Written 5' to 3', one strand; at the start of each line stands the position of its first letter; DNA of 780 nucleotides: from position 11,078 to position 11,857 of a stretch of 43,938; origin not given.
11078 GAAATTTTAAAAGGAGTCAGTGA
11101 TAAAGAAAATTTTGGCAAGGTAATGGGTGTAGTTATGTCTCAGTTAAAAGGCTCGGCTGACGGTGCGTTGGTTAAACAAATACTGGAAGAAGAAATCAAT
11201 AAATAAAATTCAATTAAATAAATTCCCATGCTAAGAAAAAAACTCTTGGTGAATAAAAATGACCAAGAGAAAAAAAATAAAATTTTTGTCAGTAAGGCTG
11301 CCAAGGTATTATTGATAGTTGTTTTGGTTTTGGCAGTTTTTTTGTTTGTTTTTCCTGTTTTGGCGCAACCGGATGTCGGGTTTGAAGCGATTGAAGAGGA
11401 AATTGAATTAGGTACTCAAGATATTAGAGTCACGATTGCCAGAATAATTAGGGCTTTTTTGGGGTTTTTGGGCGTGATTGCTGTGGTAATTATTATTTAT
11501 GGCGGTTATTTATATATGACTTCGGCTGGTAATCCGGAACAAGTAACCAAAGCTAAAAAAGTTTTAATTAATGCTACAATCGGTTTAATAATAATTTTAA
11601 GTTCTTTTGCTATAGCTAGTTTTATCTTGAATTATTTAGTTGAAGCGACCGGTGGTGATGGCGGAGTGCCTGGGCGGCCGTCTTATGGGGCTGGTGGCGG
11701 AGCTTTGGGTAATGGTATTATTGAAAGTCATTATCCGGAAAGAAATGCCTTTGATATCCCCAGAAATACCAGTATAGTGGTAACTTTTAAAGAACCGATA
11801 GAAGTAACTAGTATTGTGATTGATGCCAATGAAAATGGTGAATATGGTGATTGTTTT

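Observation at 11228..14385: VirB2/TrbC-pilin-like two-helix module duplicated and fused to giant adhesin-like ectodomains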

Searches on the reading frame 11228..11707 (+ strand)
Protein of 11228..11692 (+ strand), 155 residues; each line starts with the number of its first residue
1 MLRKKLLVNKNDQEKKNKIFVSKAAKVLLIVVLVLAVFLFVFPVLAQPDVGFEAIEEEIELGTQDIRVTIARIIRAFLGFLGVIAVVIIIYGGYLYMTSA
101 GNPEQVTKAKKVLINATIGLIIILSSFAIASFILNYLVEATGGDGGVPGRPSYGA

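Call 10: search_protein_families(library=pfam, proteins=[window:11228-11692:+], max_evalue=1)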
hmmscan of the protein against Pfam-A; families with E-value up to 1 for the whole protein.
window:11228-11692:+ (155 aa): 13 families
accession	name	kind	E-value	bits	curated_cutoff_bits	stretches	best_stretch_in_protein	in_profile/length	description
PF18895.5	T4SS_pilin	-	2.6e-11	43.8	26.6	1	64-133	3-71/71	Type IV secretion system pilin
PF04956.18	TrbC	-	3.7e-05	24.3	27.9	1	22-133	6-98/98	TrbC/VIRB2 pilin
PF06687.17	SUR7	-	0.027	14.6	29.6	1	17-123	100-190/201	SUR7/PalI family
PF02118.27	Srg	-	0.038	14.1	22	1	28-139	126-237/275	Srg family chemoreceptor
PF03631.20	Virul_fac_BrkB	-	0.041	14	33.7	1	15-136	105-217/259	Virulence factor BrkB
PF24357.1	TMD0_ABC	-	0.048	14.2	27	1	5-39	47-81/159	ABC transporter TMD0 domain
PF12911.12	OppC_N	-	0.18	12.1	23.9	1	22-49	13-40/53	N-terminal TM domain of oligopeptide transport permease C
PF05545.16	FixQ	-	0.22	11.9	29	1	72-111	4-43/49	Cbb3-type cytochrome oxidase component FixQ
PF24838.2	8xMP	-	0.25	11.6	30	0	65-129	10-69/136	Octameric membrane protein family (8xMP)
PF00001.26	7tm_1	-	0.28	11.1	30.5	0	13-45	194-222/260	7 transmembrane receptor (rhodopsin family)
PF10110.14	GPDPase_memb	-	0.58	9.3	29.6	0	25-126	217-316/321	Membrane domain of glycerophosphoryl diester phosphodiesterase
PF19607.4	DUF6112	-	0.59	10.4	25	1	69-130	15-76/88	Family of unknown function (DUF6112)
PF01529.25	DHHC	-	0.65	10.5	28.7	0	75-137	49-113/133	DHHC palmitoyltransferase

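Call 11: search_protein_families(library=ncbifam, proteins=[window:11228-11692:+], max_evalue=1)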
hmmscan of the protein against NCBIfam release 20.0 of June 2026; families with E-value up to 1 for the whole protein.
window:11228-11692:+ (155 aa): 6 families
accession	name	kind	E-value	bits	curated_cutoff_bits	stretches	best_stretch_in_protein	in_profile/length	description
NF045849.1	ICE_MMCAP2_0565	equivalog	2.1e-13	49.8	40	1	64-136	7-79/80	Mbov_0395 family pilin-like conjugal transfer protein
NF040945.1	CCC_membrane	equivalog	0.013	15.8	65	1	17-61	49-93/99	CCC motif membrane protein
NF038219.1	IcmV_IVB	equivalog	0.08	13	100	1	42-99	44-100/149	type IVB secretion system protein IcmV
NF047765.1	LIC_13387_fam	subfamily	0.17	11.6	33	1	74-124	54-104/131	LIC_13387 family protein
NF010008.0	PRK13481.1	equivalog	0.34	10.1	270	0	96-132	26-62/269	glycosyltransferase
NF046000.1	MAG1210_fam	subfamily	0.72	8.4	275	0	67-132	58-114/550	MAG1210 family protein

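Call 21: find_homologous_proteins(query=window:11228-11662:+, max_evalue=0.001)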
Query window:11228-11662:+ (145 aa): 34 proteins with E <= 0.001 among 181 candidates.
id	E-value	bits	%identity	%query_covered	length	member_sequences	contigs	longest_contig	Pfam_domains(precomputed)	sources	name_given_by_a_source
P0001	1.3e-34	137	52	92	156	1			PF18895.6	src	-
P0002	1.3e-33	134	57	88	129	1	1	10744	PF18895.6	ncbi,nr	ncbi:MAG: pilin, partial [Candidatus Parcubacteria bacterium]|nr:pilin [Candidatus Parcubacteria bac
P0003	9.7e-30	121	56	82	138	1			PF18895.6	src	-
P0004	3.3e-26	110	52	82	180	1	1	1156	PF18895.6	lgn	-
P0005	1.1e-25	108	53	80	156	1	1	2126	PF18895.6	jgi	jgi:amino acid transporter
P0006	1.4e-24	105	56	76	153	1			PF18895.6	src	-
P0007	1.4e-24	104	57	64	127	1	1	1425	PF18895.6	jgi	jgi:amino acid transporter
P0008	3.6e-22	97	62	56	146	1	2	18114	PF18895.6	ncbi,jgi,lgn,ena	-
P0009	4.8e-22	96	62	58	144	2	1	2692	PF18895.6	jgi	jgi:hypothetical protein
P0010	6.3e-22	96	57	65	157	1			PF18895.6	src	-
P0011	1.1e-21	95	60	56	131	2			PF18895.6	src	-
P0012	1.2e-21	95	57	54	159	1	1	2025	PF18895.6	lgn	-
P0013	2.7e-21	94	55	75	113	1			PF18895.6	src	-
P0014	8.9e-20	89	44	88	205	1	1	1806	PF18895.6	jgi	-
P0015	5.4e-18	83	51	78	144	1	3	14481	PF18895.6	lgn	-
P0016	9.7e-18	82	57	57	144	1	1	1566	PF18895.6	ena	-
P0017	2.4e-16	78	62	47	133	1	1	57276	PF18895.6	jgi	-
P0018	2.7e-16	78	55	54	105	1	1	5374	PF18895.6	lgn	-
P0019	1.4e-15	75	44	70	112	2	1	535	PF18895.6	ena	-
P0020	1.8e-15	75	44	79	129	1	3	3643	PF18895.6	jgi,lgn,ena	jgi:hypothetical protein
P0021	1.2e-14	72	43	73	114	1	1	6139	PF18895.6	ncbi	-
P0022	1.8e-14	72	53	37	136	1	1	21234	PF18895.6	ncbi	-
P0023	2.4e-14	71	58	46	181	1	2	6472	PF18895.6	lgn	-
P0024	1.6e-13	69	56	50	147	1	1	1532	PF18895.6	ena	-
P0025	4.7e-13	67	56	48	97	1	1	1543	PF18895.6,PF04956.19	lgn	-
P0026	1.4e-12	66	66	37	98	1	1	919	PF18895.6,PF04956.19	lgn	-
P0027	1.6e-12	66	45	60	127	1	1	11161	PF18895.6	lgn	-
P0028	2.1e-12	65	63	39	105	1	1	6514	PF18895.6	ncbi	-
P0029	2.5e-12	65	66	43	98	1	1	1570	PF18895.6,PF04956.19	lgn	-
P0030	1.2e-11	63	48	54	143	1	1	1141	PF18895.6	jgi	-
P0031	5.2e-11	61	49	48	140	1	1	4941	PF18895.6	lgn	-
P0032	6.4e-9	54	35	83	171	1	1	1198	PF18895.6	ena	-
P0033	1.0e-8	53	40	53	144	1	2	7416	PF18895.6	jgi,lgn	-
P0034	4.7e-4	38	39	49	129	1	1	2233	PF18895.6,PF04956.19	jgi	jgi:ABC-type Fe3+ transport system permease subunit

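Call 23: find_related_loci(query=window:11228-11662:+, collection=genome_contigs, flank=10000)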
Query window:11228-11662:+ (145 aa) in genome_contigs; peptide patterns used: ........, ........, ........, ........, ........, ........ (x = any residue, [..] = any of these).
422 stretches matched a pattern; 16 encode a relative of the query (tblastn E <= 1e-3); 16 distinct loci.
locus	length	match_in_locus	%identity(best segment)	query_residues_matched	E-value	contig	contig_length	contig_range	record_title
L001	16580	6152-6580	95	1-143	5e-84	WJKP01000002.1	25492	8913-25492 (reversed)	MAG: Candidatus Buchananbacteria bacterium isolate Bin_492 k141_104264, whole genome shotgun sequence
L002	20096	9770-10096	60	38-145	1e-36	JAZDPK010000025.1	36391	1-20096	MAG: Parcubacteria group bacterium isolate MEGAHIT-group-0.83 k141_20479053, whole genome shotgun sequence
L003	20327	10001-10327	59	36-145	8e-33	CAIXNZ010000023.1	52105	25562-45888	Candidatus Falkowbacteria bacterium isolate AlinenSediments_bin-2611 genome assembly, contig: bin-2611:023/128, whole ge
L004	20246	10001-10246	70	61-142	1e-31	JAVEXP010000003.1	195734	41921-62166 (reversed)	MAG: Patescibacteria group bacterium isolate BF4_175 NODE_129_length_195734_cov_10.012638_Biofilm4, whole genome shotgun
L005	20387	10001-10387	45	10-134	4e-26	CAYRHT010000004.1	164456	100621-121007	MAG TPA_asm: uncultured Gammaproteobacteria bacterium isolate binchicken_co28_75 genome assembly, contig: NODE_42_length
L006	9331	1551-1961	41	26-143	4e-26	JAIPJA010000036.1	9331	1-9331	MAG: Candidatus Paceibacterota bacterium isolate Tobar13m-G48 Tobar13m-C6504, whole genome shotgun sequence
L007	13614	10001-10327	45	39-142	3e-24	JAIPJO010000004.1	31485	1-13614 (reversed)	MAG: Patescibacteria group bacterium isolate Tobar14m-G37 Tobar14m-C854, whole genome shotgun sequence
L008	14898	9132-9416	51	46-141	2e-27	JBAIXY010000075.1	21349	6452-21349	MAG: Vicinamibacterales bacterium isolate bin_279 c_000023179553, whole genome shotgun sequence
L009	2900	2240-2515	42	49-141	3e-22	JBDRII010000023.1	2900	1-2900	MAG: Patescibacteria group bacterium isolate MEGAHIT-group-1.58 k141_66731, whole genome shotgun sequence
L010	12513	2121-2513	40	16-132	2e-20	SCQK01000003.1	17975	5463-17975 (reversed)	MAG: Patescibacteria group bacterium isolate DP16D_bin.9 DP16D_bin.9-24896, whole genome shotgun sequence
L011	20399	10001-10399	37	1-141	1e-19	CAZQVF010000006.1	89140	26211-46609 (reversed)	MAG TPA_asm: uncultured Gammaproteobacteria bacterium isolate SRP077602_co2_149 genome assembly, contig: NODE_342_length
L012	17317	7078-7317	56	61-140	1e-23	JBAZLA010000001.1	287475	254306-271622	MAG: Patescibacteria group bacterium isolate SO_2017_LW4_157 scaffold_109_c1_LW137-91_2017, whole genome shotgun sequenc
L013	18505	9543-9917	46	16-143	8e-31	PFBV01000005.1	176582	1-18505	MAG: Candidatus Magasanikbacteria bacterium CG10_big_fil_rev_8_21_14_0_10_36_32 CG10_8_21_14_0.10_scaffold_95_c, whole g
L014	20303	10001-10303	44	36-137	8e-15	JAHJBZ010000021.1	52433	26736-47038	MAG: Patescibacteria group bacterium isolate Modern_marine.mb.280 Modern_marine.mb.280_k141_468237, whole genome shotgun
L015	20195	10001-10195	39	70-138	5e-8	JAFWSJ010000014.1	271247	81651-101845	Candidatus Saccharibacteria bacterium isolate RGIG6027 Sheep_Omasum-4__c665709, whole genome shotgun sequence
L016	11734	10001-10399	31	11-129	1e-6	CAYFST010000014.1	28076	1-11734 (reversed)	MAG TPA_asm: uncultured Gammaproteobacteria bacterium isolate ERP107533_co1_49 genome assembly, contig: NODE_869_length_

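Call 27: search_solved_structures(query=A1, max_evalue=10, show_alignments=3)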
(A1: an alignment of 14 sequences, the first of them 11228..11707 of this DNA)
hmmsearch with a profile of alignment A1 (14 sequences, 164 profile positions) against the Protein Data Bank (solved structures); distinct sequences matched with E-value up to 10: 2.
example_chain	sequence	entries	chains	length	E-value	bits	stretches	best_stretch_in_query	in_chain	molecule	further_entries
3h3d_X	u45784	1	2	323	1.1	12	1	96-137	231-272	Maternal protein pumilio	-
5kl1_A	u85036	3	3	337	1.2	11.8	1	96-137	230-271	Maternal protein pumilio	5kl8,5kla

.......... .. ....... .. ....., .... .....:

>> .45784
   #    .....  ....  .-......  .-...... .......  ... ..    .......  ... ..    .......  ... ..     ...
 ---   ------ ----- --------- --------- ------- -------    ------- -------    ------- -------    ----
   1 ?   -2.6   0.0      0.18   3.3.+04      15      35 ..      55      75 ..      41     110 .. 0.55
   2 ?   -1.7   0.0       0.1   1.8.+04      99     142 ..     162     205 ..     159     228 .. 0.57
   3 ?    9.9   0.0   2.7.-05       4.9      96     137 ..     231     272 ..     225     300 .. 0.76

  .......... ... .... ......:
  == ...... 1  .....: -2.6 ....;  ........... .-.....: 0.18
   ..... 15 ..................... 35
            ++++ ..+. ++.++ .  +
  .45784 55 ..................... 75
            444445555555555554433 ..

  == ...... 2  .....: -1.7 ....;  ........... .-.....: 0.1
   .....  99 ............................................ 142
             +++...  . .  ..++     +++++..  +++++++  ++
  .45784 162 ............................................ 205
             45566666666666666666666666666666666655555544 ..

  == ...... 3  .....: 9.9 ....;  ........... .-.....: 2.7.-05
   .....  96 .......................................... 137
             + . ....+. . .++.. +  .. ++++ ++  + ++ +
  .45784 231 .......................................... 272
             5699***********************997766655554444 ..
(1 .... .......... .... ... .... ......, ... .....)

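Call 53: search_protein_families(library=pfam, alignment_id=A1, max_evalue=0.01)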
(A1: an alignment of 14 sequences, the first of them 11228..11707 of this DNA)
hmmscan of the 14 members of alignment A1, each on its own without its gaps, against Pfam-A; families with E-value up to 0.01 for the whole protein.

A. member 1, window:11228-11707:+ (160 aa): 2 families
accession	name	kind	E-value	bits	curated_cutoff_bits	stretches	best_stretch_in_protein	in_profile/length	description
PF18895.5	T4SS_pilin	-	2.9e-11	43.7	26.6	1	64-133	3-71/71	Type IV secretion system pilin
PF04956.18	TrbC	-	3.9e-05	24.2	27.9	1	22-133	6-98/98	TrbC/VIRB2 pilin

B. families by the number of members that match (of 14 scanned): 10 families
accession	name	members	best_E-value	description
PF18895.5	T4SS_pilin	14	2.3e-12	Type IV secretion system pilin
PF04956.18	TrbC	10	2.4e-06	TrbC/VIRB2 pilin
PF02118.27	Srg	2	0.00014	Srg family chemoreceptor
PF05545.16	FixQ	2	0.0023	Cbb3-type cytochrome oxidase component FixQ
PF13205.12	Big_5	1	0.00029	Bacterial Ig-like domain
PF10323.15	7TM_GPCR_Srv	1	0.0024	Serpentine type 7TM GPCR chemoreceptor Srv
PF07264.17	EI24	1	0.0047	Sulfate transporter CysZ/Etoposide-induced protein 2.4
PF03631.20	Virul_fac_BrkB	1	0.0075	Virulence factor BrkB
PF06664.17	WLS-like_TM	1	0.009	Wntless-like, transmembrane domain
PF19814.4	DUF6297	1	0.0097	Family of unknown function (DUF6297)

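Call 54: find_related_loci(query=A1, collection=metagenome_contigs, flank=10000)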
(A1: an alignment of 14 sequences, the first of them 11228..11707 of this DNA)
Query A1 (160 aa) in metagenome_contigs; peptide patterns used: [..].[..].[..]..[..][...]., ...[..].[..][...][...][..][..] (x = any residue, [..] = any of these).
600 stretches matched a pattern (row limit reached: there are more); 529 encode a relative of the query (tblastn E <= 1e-3); the best 80 are kept; 79 distinct loci.
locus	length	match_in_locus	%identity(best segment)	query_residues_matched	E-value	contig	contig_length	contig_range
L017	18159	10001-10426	64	1-142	2e-48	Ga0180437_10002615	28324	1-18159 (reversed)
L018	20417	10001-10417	62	1-140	6e-36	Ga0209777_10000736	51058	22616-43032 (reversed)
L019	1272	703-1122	57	4-141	8e-36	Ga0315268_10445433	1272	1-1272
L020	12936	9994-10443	47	18-160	1e-34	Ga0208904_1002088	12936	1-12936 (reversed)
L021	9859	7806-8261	44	2-160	2e-33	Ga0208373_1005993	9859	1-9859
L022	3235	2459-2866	50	11-141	2e-33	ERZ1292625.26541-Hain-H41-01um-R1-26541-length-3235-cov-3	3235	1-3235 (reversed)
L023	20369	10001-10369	57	20-141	2e-33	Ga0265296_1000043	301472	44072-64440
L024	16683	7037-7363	54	37-142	7e-33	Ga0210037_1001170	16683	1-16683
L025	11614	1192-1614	46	19-149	1e-32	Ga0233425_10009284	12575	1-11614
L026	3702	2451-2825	54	23-141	2e-32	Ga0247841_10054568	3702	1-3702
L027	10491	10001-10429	48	7-152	1e-31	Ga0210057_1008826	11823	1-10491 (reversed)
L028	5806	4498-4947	44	20-157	9e-32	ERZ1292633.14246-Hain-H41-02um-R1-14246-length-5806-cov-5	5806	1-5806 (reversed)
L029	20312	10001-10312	62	38-141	6e-31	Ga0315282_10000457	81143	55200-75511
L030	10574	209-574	52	22-141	5e-31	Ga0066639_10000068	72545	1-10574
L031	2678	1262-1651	53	23-151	2e-30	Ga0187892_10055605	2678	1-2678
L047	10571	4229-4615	47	20-141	2e-28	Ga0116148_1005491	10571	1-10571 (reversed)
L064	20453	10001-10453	41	3-141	1e-26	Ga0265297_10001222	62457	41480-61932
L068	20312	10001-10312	47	44-146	3e-26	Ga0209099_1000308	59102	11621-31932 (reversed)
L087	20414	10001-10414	45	5-143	4e-25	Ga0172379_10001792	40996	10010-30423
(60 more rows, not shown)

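Call 59: search_protein_families(library=pfam, proteins=[L064:2509-4302:+, L064:4916-6292:+, L064:6361-7224:+, L064:7289-8692:+, L064:18170-20401:+, L087:3-2078:+, L087:2153-3673:+, L087:3631-5106:+, L087:8317-9903:-, L087:15996-18407:-], max_evalue=0.001)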
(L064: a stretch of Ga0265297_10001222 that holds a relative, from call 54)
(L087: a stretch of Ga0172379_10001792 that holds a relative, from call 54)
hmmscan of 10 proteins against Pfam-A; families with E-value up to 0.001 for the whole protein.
L064:2509-4302:+ (597 aa): 1 family
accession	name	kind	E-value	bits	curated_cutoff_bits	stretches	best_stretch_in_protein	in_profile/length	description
PF13620.12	CarboxypepD_reg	-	3.3e-07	31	32.3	1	163-231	6-72/82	Carboxypeptidase regulatory-like domain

L064:4916-6292:+ (458 aa): 0 families

L064:6361-7224:+ (287 aa): 2 families
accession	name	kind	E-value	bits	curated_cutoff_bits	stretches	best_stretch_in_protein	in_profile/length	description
PF00483.29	NTP_transferase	-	5.1e-24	85.6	21.2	1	7-267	3-241/245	Nucleotidyl transferase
PF12804.13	NTP_transf_3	-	0.00034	21.3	27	0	7-65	2-53/160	MobA-like NTP transferase domain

L064:7289-8692:+ (467 aa): 1 family
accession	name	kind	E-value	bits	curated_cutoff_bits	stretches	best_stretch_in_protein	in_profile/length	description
PF01547.30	SBP_bac_1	-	2.8e-20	74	26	1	52-377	9-305/307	Bacterial extracellular solute-binding protein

L064:18170-20401:+ (743 aa): 4 families
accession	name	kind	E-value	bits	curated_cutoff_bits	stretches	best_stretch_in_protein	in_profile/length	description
PF01138.27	RNase_PH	-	2.8e-46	157.6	25.5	2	12-144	2-130/130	3' exoribonuclease family, domain 1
PF00575.29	S1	-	2.5e-16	60.3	22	1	629-700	2-74/74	S1 RNA binding domain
PF03725.20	RNase_PH_C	-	5.5e-15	55.5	20.8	1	147-208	1-64/67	3' exoribonuclease family, domain 2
PF00013.35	KH_1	-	8.1e-11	42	21.5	1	566-623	2-65/66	KH domain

L087:3-2078:+ (691 aa): 3 families
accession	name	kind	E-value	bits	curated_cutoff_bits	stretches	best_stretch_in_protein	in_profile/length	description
PF02463.25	SMC_N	-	1.4e-23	83.9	40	1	131-671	61-219/220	RecF/RecN/SMC N terminal domain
PF13304.12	AAA_21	-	4e-07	30.8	27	1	545-650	220-299/304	AAA domain, putative AbiEii toxin, Type IV TA system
PF16716.10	BST2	-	0.00078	20.5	27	1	317-384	22-89/91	Bone marrow stromal antigen 2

L087:2153-3673:+ (506 aa): 10 families
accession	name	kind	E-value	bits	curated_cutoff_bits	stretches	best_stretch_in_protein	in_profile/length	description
PF01078.27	Mg_chelatase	-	6.9e-89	297.2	20.3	1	191-399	2-205/207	Magnesium chelatase, subunit ChlI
PF13541.12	ChlI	-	3e-40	137.3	27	1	23-142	4-121/121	Subunit ChlI of Mg-chelatase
PF13335.12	Mg_chelatase_C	-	1.6e-25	89.9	26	1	413-503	7-94/94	Magnesium chelatase, subunit ChlI C-terminal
PF00493.29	MCM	-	2.1e-09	37.2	23.3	1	293-357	114-178/224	MCM P-loop domain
PF07728.20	AAA_5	-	2.9e-08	34.2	22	1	213-354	1-125/139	AAA domain (dynein-related subfamily)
PF00004.35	AAA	-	3.5e-05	24.7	21.2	1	214-240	1-23/131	ATPase family associated with various cellular activities (AAA)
PF05496.18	RuvB_N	-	5.6e-05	23.4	27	0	190-232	5-54/159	Holliday junction DNA helicase RuvB P-loop domain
PF13191.12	AAA_16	-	0.00011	23.2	32.6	1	202-271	14-88/167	AAA ATPase domain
PF00158.32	Sigma54_activat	-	0.00011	22.4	20.2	0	287-351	80-142/168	Sigma-54 interaction domain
PF05362.19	Lon_C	-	0.00026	21.1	21.1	1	59-166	90-201/205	Lon protease (S16) C-terminal proteolytic domain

L087:3631-5106:+ (491 aa): 2 families
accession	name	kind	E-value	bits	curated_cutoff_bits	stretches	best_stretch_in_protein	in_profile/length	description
PF01547.30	SBP_bac_1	-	7.3e-31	108.7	26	1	78-408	5-307/307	Bacterial extracellular solute-binding protein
PF13416.11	SBP_bac_8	-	1.2e-23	84.8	27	1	85-431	3-273/279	Bacterial extracellular solute-binding protein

L087:8317-9903:- (528 aa): 0 families

L087:15996-18407:- (803 aa): 3 families
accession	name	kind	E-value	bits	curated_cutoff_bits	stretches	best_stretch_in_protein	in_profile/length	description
PF01326.24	PPDK_N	-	1.2e-126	422.9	27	1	19-343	2-323/328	Pyruvate phosphate dikinase, AMP/ATP-binding domain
PF02896.24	PEP-utilizers_C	-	4.6e-54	184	22.8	1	475-785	17-288/293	PEP-utilising enzyme, PEP-binding domain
PF00391.29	PEP-utilizers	-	1.7e-26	92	23.1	1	380-451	1-72/72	PEP-utilising enzyme, mobile domain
